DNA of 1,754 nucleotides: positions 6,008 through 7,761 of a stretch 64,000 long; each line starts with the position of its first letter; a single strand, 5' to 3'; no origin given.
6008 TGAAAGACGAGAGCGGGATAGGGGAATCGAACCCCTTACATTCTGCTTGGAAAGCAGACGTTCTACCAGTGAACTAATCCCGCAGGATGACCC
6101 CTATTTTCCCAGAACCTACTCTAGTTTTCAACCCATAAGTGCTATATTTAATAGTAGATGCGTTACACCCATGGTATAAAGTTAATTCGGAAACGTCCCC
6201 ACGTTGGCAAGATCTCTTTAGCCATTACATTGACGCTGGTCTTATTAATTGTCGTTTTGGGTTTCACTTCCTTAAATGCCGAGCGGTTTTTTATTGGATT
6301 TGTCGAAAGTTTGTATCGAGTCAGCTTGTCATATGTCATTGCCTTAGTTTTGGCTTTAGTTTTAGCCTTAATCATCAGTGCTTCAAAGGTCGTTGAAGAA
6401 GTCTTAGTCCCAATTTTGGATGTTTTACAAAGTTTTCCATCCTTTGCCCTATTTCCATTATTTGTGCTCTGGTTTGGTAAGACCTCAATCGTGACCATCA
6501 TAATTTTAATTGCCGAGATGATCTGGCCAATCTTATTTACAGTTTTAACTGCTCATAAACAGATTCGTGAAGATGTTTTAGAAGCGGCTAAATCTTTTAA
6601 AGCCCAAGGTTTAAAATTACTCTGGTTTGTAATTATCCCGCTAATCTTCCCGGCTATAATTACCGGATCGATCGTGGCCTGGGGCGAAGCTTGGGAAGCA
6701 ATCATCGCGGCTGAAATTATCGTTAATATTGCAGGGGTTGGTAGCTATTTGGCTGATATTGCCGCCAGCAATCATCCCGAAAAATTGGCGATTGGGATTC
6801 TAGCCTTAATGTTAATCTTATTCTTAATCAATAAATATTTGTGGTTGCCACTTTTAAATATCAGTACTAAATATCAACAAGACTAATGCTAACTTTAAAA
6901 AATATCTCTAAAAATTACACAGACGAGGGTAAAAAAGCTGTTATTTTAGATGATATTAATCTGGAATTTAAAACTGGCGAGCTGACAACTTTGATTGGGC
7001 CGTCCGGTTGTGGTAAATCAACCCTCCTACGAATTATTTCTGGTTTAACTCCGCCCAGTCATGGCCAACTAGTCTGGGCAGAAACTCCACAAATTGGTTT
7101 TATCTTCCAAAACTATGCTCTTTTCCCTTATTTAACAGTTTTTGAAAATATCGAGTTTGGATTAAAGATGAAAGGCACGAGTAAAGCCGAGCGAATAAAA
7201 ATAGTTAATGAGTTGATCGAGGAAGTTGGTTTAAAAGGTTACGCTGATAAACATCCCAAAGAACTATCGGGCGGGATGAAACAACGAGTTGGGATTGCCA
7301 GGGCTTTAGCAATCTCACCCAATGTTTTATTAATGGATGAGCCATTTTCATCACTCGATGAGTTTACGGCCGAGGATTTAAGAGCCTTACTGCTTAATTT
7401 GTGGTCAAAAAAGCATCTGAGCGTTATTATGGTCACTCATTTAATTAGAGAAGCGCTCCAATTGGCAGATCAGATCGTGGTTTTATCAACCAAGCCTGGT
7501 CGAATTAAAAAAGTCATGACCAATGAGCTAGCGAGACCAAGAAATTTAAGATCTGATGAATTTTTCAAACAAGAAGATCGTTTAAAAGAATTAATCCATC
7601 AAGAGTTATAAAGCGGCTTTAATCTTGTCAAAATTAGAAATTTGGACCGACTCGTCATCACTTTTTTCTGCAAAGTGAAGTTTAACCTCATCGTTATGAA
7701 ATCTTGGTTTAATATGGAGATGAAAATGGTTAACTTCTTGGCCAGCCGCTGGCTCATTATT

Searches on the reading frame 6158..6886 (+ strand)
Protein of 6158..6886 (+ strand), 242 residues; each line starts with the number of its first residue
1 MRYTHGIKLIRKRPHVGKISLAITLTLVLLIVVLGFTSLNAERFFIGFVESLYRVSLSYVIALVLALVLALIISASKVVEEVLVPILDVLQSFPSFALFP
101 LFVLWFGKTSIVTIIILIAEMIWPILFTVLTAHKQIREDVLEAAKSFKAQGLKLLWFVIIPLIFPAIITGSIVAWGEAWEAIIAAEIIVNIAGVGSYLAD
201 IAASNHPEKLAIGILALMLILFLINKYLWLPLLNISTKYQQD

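Call 42: search_protein_families(library=pfam, proteins=[window:6158-6886:+])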
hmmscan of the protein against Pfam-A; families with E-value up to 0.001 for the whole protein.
window:6158-6886:+ (242 aa): 1 family
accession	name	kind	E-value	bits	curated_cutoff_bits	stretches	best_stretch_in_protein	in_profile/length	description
PF00528.27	BPD_transp_1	-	4.6e-23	82.3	26.4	1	63-224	2-171/184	Binding-protein-dependent transport system inner membrane component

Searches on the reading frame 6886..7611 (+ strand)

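Call 42: search_protein_families(library=pfam, proteins=[window:6886-7611:+])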
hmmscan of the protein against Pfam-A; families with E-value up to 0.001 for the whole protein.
window:6886-7611:+ (241 aa): 6 families
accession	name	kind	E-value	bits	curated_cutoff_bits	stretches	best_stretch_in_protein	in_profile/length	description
PF00005.33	ABC_tran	-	1e-33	117.3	25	1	21-154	1-136/137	ABC transporter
PF13304.12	AAA_21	-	5e-07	30.5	27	0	33-54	1-22/304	AAA domain, putative AbiEii toxin, Type IV TA system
PF13401.12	AAA_22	-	1.6e-06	28.9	27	1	30-183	4-121/130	AAA domain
PF13191.12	AAA_16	-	4.5e-05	24.4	32.6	1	31-181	24-167/167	AAA ATPase domain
PF02463.25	SMC_N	-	0.00022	21.1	40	0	124-202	134-213/220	RecF/RecN/SMC N terminal domain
PF13555.12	AAA_29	-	0.00073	19.7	27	0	25-56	16-48/61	P-loop containing region of AAA domain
